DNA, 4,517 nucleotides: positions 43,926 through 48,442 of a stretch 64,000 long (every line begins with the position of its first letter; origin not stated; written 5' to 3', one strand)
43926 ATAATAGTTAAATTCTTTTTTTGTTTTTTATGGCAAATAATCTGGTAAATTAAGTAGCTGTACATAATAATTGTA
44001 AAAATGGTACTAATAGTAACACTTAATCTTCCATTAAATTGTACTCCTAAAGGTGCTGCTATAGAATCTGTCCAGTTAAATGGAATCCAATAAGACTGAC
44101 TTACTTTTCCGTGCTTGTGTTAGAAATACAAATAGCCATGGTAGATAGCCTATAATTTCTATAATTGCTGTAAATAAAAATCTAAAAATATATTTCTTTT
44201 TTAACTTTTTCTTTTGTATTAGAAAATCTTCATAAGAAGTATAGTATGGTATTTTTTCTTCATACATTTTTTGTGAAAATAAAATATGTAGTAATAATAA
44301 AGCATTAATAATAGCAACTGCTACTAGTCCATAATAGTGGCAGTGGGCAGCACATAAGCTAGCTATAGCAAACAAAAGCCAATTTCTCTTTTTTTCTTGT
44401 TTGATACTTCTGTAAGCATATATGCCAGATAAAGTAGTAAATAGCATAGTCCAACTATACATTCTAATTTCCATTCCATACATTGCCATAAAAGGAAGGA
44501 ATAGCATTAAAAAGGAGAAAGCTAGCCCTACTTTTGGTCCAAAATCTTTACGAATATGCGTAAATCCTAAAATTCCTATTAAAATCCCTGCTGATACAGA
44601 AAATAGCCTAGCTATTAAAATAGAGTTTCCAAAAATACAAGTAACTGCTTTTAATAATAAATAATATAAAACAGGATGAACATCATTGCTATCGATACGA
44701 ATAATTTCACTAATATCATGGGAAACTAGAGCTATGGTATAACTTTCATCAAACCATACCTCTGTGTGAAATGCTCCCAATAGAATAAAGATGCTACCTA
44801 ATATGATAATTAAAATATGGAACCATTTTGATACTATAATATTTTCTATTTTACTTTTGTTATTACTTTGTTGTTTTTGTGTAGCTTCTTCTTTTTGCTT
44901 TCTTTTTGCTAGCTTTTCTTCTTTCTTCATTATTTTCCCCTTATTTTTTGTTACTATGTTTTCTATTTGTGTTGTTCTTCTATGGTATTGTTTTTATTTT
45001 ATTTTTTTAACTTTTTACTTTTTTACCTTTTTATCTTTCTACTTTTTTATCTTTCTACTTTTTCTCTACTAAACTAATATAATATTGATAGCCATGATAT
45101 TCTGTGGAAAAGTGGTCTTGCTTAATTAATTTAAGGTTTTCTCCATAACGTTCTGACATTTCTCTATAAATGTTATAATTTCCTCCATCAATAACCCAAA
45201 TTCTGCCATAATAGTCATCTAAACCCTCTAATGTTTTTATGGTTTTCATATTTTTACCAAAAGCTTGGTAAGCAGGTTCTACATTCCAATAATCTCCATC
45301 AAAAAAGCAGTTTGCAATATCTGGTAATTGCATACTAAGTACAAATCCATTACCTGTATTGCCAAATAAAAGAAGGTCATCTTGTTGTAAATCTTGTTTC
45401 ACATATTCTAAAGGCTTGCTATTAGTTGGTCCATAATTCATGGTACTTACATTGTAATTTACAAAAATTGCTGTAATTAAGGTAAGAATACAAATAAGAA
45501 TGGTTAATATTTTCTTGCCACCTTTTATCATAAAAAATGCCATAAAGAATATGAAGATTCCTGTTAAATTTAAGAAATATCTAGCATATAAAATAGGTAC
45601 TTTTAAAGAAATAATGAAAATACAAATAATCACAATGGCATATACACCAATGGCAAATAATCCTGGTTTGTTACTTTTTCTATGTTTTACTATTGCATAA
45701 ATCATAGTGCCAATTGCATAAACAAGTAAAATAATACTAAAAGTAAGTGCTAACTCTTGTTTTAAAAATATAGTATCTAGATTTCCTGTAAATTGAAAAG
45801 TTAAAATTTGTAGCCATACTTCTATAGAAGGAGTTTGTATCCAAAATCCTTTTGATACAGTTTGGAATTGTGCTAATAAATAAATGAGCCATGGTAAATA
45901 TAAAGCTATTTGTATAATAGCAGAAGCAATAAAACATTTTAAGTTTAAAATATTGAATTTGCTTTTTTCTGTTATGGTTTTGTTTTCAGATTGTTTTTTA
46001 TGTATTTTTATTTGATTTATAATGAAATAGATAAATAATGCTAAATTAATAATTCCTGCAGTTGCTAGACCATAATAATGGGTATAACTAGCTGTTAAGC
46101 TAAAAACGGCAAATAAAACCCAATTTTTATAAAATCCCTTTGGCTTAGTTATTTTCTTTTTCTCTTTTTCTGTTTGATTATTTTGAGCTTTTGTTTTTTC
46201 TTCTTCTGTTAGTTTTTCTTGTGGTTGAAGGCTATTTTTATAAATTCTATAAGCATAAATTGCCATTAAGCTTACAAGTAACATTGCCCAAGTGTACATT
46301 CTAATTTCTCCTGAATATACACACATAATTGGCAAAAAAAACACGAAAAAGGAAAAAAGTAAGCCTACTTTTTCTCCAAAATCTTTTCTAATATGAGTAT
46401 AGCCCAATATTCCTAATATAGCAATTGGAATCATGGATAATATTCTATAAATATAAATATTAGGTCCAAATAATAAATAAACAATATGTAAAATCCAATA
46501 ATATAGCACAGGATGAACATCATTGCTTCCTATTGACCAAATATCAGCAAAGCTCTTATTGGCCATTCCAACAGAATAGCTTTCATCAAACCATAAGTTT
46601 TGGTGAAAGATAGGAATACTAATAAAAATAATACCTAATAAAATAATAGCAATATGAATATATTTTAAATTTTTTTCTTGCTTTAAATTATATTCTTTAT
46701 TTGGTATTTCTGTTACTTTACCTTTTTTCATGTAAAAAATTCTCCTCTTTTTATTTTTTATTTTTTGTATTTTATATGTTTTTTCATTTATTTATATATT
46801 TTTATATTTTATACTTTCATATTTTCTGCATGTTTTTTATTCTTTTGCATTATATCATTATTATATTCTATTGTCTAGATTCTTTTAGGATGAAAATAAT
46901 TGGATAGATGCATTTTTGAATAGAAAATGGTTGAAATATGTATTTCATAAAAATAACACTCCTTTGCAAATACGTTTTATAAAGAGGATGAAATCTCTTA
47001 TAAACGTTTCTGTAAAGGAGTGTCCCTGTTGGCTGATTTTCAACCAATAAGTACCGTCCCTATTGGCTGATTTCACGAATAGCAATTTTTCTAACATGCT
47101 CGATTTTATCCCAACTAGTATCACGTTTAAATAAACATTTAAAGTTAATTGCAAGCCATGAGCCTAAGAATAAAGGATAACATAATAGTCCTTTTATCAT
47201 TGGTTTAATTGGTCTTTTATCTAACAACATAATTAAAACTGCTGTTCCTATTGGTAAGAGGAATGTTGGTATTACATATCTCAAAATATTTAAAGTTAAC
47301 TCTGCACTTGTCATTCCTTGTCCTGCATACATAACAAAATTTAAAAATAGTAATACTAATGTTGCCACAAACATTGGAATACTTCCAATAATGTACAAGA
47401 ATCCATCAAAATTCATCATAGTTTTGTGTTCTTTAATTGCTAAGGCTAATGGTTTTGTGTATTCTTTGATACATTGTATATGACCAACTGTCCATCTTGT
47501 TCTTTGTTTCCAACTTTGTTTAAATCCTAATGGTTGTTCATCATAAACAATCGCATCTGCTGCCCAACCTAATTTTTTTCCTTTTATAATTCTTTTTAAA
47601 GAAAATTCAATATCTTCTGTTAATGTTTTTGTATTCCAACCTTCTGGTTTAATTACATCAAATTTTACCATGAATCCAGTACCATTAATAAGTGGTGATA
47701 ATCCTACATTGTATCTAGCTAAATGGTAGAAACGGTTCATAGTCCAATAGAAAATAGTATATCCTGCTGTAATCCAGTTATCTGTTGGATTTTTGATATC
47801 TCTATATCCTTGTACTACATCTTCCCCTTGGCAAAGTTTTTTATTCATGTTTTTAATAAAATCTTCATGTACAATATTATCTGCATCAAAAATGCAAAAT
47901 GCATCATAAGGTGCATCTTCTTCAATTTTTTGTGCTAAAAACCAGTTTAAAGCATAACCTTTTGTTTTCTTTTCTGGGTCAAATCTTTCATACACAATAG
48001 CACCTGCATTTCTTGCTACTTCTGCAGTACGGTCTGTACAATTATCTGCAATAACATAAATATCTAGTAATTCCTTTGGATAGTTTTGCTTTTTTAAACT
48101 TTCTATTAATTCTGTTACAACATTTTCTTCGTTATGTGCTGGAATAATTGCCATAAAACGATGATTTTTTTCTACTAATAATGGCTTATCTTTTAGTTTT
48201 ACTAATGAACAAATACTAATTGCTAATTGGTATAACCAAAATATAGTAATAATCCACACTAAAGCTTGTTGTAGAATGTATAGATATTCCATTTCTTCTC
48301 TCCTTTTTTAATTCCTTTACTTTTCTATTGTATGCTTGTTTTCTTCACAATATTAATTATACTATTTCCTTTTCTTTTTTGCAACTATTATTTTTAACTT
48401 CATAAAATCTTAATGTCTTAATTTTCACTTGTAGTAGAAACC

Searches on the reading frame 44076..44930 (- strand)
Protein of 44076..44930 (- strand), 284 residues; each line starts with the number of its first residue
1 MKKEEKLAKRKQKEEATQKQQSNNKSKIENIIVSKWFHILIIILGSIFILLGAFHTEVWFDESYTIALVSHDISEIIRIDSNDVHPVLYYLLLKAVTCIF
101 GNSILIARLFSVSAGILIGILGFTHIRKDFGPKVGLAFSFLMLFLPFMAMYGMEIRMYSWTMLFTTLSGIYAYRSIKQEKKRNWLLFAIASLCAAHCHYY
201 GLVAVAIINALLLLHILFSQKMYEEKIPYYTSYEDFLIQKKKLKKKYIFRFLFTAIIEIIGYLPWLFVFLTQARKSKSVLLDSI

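Call 14: search_protein_families(library=pfam, proteins=[window:44076-44930:-])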
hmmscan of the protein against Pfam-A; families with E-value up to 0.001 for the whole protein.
window:44076-44930:- (284 aa): 1 family
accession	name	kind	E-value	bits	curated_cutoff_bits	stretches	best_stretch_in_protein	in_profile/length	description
PF13231.12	PMT_2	-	1.8e-09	38.4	26.1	1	85-231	2-146/160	Dolichyl-phosphate-mannose-protein mannosyltransferase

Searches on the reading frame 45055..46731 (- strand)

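Call 14: search_protein_families(library=pfam, proteins=[window:45055-46731:-])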
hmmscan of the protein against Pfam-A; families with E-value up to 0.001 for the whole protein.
window:45055-46731:- (558 aa): 1 family
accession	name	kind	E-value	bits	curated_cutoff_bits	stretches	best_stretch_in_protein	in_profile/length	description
PF13231.12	PMT_2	-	5.4e-06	27.1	26.1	1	73-162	2-91/160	Dolichyl-phosphate-mannose-protein mannosyltransferase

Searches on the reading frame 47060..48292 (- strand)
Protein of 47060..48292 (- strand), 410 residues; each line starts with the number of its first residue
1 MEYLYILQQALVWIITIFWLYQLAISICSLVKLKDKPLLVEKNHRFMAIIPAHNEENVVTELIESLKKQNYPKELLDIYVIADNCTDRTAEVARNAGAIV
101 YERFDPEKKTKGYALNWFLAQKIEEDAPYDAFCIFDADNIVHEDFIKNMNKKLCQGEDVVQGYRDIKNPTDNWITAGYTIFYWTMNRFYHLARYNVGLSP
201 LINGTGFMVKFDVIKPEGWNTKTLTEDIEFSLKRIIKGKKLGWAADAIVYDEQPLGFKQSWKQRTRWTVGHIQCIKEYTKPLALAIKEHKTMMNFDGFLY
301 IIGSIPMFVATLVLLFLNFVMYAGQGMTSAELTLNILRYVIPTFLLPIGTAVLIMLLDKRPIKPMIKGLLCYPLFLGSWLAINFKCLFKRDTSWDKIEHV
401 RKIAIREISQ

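Call 14: search_protein_families(library=pfam, proteins=[window:47060-48292:-])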
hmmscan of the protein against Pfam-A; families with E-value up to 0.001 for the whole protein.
window:47060-48292:- (410 aa): 4 families
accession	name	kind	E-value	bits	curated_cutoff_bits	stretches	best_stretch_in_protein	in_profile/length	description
PF13632.12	Glyco_trans_2_3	-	1.5e-22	80.8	27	1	134-317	4-192/198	Glycosyl transferase family group 2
PF13641.12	Glyco_tranf_2_3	-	1.3e-20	74.8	27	1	45-269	2-229/230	Glycosyltransferase like family 2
PF00535.33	Glycos_transf_2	-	2.2e-18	67.2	23.3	1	48-214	2-164/168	Glycosyl transferase family 2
PF13704.12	Glyco_tranf_2_4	-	0.00073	20.4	27.5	0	77-146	21-89/98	Glycosyl transferase family 2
